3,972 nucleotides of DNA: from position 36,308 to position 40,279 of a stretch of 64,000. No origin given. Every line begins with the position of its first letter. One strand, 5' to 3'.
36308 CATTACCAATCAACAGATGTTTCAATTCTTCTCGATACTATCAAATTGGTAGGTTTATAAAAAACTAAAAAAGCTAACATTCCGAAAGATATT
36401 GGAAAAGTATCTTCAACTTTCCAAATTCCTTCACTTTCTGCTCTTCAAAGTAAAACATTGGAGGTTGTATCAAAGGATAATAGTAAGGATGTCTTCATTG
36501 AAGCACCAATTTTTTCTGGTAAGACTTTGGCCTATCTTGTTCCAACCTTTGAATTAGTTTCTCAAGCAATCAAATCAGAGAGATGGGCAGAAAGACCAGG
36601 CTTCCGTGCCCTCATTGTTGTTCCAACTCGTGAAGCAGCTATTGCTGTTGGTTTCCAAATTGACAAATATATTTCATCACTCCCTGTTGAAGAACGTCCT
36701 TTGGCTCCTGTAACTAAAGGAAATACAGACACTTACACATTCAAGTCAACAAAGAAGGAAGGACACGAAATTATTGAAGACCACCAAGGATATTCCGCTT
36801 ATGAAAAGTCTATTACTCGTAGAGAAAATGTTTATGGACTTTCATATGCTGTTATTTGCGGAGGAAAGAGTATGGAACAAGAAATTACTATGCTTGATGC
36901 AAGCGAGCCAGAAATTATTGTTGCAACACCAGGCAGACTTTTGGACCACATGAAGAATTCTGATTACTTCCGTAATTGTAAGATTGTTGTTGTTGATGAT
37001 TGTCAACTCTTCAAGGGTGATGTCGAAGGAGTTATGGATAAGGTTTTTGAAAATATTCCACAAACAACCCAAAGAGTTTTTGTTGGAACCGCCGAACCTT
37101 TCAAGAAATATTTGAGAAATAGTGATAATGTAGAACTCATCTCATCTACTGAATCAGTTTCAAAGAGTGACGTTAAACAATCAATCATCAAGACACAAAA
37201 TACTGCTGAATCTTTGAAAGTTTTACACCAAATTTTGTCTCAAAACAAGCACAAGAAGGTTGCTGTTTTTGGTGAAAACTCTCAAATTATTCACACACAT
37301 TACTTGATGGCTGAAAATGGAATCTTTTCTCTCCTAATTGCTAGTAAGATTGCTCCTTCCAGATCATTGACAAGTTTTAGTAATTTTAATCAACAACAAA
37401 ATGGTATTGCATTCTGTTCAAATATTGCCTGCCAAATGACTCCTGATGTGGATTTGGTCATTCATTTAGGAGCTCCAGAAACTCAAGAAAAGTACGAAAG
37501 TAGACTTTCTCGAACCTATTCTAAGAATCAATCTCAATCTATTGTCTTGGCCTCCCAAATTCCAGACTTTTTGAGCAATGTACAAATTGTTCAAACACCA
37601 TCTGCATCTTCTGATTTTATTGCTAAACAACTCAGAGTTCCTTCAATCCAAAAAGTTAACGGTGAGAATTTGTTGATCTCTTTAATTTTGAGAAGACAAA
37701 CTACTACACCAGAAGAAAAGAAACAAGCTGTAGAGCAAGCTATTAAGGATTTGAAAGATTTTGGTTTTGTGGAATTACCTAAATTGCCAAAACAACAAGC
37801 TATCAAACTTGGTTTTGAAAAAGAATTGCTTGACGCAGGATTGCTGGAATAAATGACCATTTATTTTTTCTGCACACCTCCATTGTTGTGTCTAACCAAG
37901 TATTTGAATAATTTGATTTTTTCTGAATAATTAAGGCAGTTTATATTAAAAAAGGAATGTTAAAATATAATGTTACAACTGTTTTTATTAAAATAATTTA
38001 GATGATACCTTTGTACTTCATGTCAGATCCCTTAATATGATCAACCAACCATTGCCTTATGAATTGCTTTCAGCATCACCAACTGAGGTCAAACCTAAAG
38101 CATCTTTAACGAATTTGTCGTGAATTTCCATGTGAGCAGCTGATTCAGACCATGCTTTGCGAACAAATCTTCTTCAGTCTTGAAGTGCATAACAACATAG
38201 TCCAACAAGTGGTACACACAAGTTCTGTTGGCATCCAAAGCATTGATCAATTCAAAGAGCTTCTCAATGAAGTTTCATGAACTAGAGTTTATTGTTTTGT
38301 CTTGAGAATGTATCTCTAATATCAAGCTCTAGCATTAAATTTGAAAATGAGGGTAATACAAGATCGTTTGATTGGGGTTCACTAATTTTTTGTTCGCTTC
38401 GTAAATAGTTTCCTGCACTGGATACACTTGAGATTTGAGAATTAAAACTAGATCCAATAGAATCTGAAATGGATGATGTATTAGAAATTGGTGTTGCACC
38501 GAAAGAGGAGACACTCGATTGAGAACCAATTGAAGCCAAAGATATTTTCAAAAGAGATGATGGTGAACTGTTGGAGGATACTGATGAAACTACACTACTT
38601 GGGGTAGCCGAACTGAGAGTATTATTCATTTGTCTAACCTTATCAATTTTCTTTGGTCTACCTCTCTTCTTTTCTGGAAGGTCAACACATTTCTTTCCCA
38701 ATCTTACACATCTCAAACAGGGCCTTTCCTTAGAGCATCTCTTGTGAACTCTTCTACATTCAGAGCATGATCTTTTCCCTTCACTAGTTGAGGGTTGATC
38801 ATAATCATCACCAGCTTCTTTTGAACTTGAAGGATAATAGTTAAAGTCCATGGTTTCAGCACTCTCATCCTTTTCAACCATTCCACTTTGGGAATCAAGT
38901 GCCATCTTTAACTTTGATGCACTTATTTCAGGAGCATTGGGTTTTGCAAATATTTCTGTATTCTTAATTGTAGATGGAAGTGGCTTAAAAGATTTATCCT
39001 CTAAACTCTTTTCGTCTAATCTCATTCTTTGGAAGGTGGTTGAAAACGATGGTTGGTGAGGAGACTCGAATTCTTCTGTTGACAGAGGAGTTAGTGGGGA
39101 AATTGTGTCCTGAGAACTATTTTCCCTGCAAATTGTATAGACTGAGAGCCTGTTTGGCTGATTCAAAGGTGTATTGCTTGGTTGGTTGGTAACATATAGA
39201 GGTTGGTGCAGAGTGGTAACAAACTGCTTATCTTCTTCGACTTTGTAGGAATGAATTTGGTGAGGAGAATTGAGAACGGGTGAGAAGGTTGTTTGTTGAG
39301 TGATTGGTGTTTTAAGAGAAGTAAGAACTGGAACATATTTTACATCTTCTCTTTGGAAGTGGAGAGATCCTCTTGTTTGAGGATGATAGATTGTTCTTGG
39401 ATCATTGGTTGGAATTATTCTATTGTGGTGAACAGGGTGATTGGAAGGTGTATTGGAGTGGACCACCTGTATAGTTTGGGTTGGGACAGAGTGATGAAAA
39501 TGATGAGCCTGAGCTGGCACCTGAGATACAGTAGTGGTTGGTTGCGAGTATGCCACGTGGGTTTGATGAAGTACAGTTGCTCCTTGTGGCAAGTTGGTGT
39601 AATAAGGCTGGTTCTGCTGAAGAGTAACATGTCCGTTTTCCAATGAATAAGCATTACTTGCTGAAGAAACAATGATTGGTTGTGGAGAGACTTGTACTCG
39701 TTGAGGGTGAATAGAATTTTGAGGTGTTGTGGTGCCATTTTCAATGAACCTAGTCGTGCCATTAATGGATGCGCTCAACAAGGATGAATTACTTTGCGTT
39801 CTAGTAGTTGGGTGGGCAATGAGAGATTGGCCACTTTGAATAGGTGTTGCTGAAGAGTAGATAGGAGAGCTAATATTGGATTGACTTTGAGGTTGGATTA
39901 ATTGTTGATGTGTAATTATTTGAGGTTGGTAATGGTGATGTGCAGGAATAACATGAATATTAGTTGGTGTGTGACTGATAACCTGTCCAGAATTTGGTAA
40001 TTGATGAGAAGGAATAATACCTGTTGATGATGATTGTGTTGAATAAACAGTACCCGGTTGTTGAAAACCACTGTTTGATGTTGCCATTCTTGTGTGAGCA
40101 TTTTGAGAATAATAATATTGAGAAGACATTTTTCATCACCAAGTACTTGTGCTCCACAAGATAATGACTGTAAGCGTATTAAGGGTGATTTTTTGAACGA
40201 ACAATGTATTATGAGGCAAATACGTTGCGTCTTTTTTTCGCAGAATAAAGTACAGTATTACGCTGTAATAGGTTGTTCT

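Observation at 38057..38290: Frame-disrupted hemerythrin-like fragment directly behind a Zn2Cys6 transcription-factor gene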

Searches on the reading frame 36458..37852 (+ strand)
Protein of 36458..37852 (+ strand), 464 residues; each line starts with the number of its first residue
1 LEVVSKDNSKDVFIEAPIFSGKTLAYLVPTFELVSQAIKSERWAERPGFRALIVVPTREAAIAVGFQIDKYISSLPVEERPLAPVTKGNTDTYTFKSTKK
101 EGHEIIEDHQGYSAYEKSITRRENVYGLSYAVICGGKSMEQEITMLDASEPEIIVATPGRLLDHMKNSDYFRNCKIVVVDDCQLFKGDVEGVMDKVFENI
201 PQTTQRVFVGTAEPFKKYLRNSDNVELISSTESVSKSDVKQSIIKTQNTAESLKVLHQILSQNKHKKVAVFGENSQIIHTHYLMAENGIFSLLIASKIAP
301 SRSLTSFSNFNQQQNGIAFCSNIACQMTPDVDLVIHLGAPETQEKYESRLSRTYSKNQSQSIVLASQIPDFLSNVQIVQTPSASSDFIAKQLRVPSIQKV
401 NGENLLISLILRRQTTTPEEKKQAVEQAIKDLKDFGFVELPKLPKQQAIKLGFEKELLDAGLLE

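Call 4: search_protein_families(library=pfam, proteins=[window:36458-37852:+], max_evalue=0.01)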
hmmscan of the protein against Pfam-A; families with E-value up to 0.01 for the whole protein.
window:36458-37852:+ (464 aa): 2 families
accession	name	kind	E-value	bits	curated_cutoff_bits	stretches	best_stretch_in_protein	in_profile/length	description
PF00270.35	DEAD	-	2.7e-21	76.5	26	2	120-211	66-157/167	DEAD/DEAH box helicase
PF00271.37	Helicase_C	-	2.8e-06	28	23.5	1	253-354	3-107/110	Helicase conserved C-terminal domain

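Call 18: find_homologous_proteins(query=window:36458-37852:+, max_evalue=1e-10)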
Query window:36458-37852:+ (464 aa): 297 proteins with E <= 1e-10 among 8000 candidates; the best 120 are listed.
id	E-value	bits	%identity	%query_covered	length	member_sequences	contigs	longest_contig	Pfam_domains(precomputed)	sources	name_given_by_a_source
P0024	0.0e+0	1013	100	100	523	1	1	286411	PF00270.36,PF00271.38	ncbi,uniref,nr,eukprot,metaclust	ncbi:predicted protein [Naegleria gruberi]|uniref:ATP-dependent RNA helicase n=1 Tax=Naegleria grube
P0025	1.7e-181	622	59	100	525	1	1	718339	PF00270.36,PF00271.38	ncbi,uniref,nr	ncbi:hypothetical protein C9374_001483 [Naegleria lovaniensis]|uniref:ATP-dependent RNA helicase n=1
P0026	5.2e-178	610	61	98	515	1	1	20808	PF00270.36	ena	-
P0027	2.2e-177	608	59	100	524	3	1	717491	PF00270.36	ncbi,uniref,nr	ncbi:hypothetical protein FDP41_003652 [Naegleria fowleri]|uniref:ATP-dependent RNA helicase n=1 Tax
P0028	2.6e-85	305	40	99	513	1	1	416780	PF00270.36,PF00271.38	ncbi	ncbi:hypothetical protein ABK040_003362 [Willaertia magna]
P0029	2.2e-20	91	25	74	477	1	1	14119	PF00270.36,PF00271.38,PF13959.12,PF04851.22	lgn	-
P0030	3.3e-19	87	26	75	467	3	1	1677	PF00270.36,PF00271.38,PF13959.12,PF04851.22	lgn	-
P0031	3.9e-18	84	25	84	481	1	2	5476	PF00270.36,PF00271.38,PF13959.12,PF04851.22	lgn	-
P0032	4.6e-18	83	24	85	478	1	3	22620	PF00270.36,PF00271.38,PF13959.12,PF04851.22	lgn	-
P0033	1.5e-17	82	25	74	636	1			PF00270.36,PF00271.38,PF13959.12,PF04851.22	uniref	uniref:ATP-dependent RNA helicase n=1 Tax=Chelonoidis abingdonii TaxID=106734 RepID=A0A8C0GLD3_CHEAB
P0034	3.7e-17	80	21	82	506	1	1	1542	PF00270.36,PF00271.38,PF13959.12,PF04851.22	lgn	-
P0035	3.8e-17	80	23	83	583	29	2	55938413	PF07517.21,PF00270.36,PF00271.38,PF13959.12,PF04851.22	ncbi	ncbi:hypothetical protein Bca4012_085012 [Brassica carinata]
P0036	5.8e-17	80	24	74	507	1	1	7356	PF00270.36,PF00271.38,PF13959.12,PF04851.22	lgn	-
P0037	6.3e-17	80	25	74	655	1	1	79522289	PF00270.36,PF00271.38,PF13959.12,PF04851.22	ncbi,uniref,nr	ncbi:ATP-dependent RNA helicase DDX18 isoform X2 [Chelonia mydas]|uniref:ATP-dependent RNA helicase 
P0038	6.7e-17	80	23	82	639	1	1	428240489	PF00270.36,PF00271.38,PF13959.12,PF04851.22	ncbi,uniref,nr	ncbi:ATP-dependent RNA helicase DDX18 [Phascolarctos cinereus]|uniref:ATP-dependent RNA helicase n=1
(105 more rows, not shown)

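Call 20: find_encoding_contigs(protein=P0025, flank=8000, max_places=2)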
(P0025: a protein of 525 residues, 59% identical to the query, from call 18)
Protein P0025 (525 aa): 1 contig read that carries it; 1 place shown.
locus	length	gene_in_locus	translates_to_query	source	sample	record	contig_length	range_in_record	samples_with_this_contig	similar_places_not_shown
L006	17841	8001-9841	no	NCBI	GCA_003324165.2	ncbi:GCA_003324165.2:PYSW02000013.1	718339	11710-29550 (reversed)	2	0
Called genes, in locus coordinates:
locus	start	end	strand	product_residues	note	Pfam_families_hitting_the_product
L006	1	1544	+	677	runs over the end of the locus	PF00005:ABC_tran, PF13304:AAA_21 (faint), PF19055:ABC2_membrane_7, PF01061:ABC2_membrane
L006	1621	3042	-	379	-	PF06626:DUF1152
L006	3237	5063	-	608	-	PF07992:Pyr_redox_2 (faint), PF00743:FMO-like, PF13434:Lys_Orn_oxgnase (weak), PF13738:Pyr_redox_3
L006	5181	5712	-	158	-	PF00071:Ras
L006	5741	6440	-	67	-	PF00071:Ras, PF08477:Roc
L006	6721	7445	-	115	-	PF01423:LSM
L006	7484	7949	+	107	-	-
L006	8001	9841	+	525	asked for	PF00270:DEAD, PF00271:Helicase_C (weak)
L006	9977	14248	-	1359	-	PF23409:Beta-prop_EML, PF24807:WD40_CDC20-Fz, PF24814:WD40_Prp19, PF23414:Beta-prop_EML_2, PF24817:WD40_WDHD1_1st, PF24807:WD40_CDC20-Fz, PF23381:Beta-prop_IFT122_1st, PF25174:Beta-prop_THOC3, +14 more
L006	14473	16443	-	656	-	PF03133:TTL, PF14398:ATPgrasp_YheCD (faint)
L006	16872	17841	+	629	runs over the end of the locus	PF00282:Pyridoxal_deC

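Call 21: find_encoding_contigs(protein=P0027, flank=8000, max_places=2)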
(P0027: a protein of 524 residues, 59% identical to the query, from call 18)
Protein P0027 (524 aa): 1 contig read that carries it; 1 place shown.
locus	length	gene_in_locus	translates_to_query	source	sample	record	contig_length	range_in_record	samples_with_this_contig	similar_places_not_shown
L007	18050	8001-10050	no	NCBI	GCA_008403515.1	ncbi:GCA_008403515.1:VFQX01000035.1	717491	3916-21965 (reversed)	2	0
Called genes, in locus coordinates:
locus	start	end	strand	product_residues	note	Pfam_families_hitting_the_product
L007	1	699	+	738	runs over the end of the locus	PF00005:ABC_tran, PF13304:AAA_21 (faint), PF19055:ABC2_membrane_7, PF01061:ABC2_membrane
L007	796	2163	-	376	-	PF06626:DUF1152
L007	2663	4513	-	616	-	PF07992:Pyr_redox_2 (faint), PF00743:FMO-like, PF13738:Pyr_redox_3, PF13434:Lys_Orn_oxgnase (weak)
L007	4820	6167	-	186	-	PF00025:Arf (faint), PF00071:Ras, PF08477:Roc, PF00071:Ras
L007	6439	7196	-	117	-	PF01423:LSM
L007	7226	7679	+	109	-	-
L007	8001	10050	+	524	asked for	PF00270:DEAD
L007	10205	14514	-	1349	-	PF23409:Beta-prop_EML, PF24807:WD40_CDC20-Fz, PF24814:WD40_Prp19, PF23414:Beta-prop_EML_2, PF24807:WD40_CDC20-Fz, PF24817:WD40_WDHD1_1st, PF25173:Beta-prop_WDR3_1st, PF25174:Beta-prop_THOC3, +10 more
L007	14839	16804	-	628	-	PF03133:TTL, PF14398:ATPgrasp_YheCD (faint)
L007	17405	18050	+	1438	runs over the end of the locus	?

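Call 22: find_encoding_contigs(protein=P0026, flank=8000, max_places=2)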
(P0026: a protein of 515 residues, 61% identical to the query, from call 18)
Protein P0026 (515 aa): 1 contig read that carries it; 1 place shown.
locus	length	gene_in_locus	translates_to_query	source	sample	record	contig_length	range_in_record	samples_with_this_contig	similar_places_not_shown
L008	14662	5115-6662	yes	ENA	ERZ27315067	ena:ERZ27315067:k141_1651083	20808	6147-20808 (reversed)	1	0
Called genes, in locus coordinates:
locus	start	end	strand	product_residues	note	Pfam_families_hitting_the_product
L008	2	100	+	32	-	?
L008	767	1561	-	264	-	PF13854:Kelch_HCF, PF24981:Beta-prop_ATRN-LZTR1, PF07646:Kelch_2 (faint), PF13415:Beta-prop_FBX42, PF13418:Beta-prop_TYW4 (faint), PF24681:Kelch_KLHDC2_KLHL20_DRC7, PF13964:Beta-prop_Calicin, PF24981:Beta-prop_ATRN-LZTR1, +1 more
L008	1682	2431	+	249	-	-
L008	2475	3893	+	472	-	PF01980:TrmO_N, PF18389:TrmO_C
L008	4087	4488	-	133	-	PF01423:LSM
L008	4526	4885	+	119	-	-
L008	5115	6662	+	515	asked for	PF00270:DEAD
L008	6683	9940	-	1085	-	PF24807:WD40_CDC20-Fz, PF24796:WDR55 (weak), PF24814:WD40_Prp19, PF23414:Beta-prop_EML_2, PF24807:WD40_CDC20-Fz, PF23381:Beta-prop_IFT122_1st, PF25174:Beta-prop_THOC3, PF25175:Beta-prop_WDR5, +15 more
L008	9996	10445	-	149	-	PF23409:Beta-prop_EML (weak)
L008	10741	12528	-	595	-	PF03133:TTL, PF14398:ATPgrasp_YheCD (faint)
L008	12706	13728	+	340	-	PF21913:ORC6_2nd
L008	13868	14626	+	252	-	-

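Call 47: find_encoding_contigs(protein=P0028, flank=8000, max_places=2)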
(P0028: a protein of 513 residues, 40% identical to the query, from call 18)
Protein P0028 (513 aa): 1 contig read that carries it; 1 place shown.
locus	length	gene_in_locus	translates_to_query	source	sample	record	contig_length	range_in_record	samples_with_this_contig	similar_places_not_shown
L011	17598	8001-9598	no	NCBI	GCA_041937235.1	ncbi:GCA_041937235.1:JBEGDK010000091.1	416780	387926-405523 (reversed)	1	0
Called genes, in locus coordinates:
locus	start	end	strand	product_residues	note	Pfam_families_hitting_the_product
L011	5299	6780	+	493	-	-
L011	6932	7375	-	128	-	PF01423:LSM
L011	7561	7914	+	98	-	-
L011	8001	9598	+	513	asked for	PF00270:DEAD, PF00271:Helicase_C (faint), PF00270:DEAD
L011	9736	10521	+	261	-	-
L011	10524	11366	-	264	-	-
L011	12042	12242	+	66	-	-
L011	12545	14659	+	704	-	PF16158:N_BRCA1_IG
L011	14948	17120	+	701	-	PF00615:RGS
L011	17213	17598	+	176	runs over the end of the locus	PF04969:CS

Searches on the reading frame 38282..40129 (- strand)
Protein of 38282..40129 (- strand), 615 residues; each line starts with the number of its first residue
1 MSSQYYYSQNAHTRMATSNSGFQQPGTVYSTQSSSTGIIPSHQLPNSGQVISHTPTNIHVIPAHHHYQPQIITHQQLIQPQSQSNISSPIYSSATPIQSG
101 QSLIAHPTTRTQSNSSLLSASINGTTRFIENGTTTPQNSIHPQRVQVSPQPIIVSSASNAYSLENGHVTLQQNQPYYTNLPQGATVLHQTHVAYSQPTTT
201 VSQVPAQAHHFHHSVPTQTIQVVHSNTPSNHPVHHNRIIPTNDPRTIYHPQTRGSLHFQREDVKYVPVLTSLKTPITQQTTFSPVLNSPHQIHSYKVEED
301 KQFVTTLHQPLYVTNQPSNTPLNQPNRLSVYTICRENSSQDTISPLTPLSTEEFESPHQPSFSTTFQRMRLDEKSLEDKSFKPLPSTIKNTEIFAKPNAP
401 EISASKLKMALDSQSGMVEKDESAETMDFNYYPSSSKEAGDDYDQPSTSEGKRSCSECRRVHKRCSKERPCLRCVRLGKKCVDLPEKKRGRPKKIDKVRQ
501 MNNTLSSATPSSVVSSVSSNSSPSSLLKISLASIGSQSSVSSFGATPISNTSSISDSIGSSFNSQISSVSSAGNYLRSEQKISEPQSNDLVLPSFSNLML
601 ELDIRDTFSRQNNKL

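Call 4: search_protein_families(library=pfam, proteins=[window:38282-40129:-], max_evalue=0.01)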
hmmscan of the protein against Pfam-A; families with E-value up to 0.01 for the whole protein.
window:38282-40129:- (615 aa): 1 family
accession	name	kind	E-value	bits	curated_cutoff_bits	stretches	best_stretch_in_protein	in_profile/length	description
PF00172.23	Zn_clus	-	9.2e-07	29.3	21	1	453-489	1-37/39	Fungal Zn(2)-Cys(6) binuclear cluster domain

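Call 5: find_encoding_contigs(protein=window:38282-40129:-, flank=10000, max_places=6)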
Protein window:38282-40129:- (615 aa): 1 contig read that carries it; 1 place shown.
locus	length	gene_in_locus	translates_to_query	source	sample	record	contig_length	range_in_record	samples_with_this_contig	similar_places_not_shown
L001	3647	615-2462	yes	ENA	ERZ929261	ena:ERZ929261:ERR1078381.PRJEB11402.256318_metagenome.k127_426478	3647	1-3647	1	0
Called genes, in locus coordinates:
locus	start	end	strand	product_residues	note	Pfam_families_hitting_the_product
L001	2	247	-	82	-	?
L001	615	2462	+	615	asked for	PF00172:Zn_clus (weak)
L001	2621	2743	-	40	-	-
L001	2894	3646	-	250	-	?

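Call 15: find_homologous_proteins(query=window:38282-40129:-, max_evalue=0.001)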
Query window:38282-40129:- (615 aa): 1 proteins with E <= 0.001 among 4768 candidates.
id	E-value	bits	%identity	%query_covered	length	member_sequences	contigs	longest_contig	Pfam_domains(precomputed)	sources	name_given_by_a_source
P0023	0.0e+0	1337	100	100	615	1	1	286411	PF00172.24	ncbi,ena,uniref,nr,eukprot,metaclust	ncbi:predicted protein [Naegleria gruberi]|uniref:Predicted protein n=1 Tax=Naegleria gruberi TaxID=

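Call 32: search_protein_representatives(protein=window:38282-40129:-)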
Query: 615 residues. Proteins with E-value up to 0.001 (for the whole library): 250; up to 1e-10: 2; up to 1e-30: 1. The best 150 are listed.
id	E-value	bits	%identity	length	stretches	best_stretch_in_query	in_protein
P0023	0.0e+00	1336.9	100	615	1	1-615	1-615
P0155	1.5e-21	93.4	55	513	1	442-574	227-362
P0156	3.4e-09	52.6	36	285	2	446-527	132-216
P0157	5.5e-09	51.9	34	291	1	434-545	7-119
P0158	1.6e-08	50.3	38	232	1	442-545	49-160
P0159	6.9e-08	48.3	37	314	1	450-535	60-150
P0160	9.6e-08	47.8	35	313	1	441-564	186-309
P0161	1.1e-07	47.7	58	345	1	453-495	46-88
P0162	1.4e-07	47.3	37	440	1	446-576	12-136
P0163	1.6e-07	47.1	36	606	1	441-560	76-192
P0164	2.2e-07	46.7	43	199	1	452-544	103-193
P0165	2.9e-07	46.2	42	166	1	430-495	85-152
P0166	3.0e-07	46.2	44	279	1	449-521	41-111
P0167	3.0e-07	46.2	29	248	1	407-548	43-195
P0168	3.2e-07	46.1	36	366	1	433-523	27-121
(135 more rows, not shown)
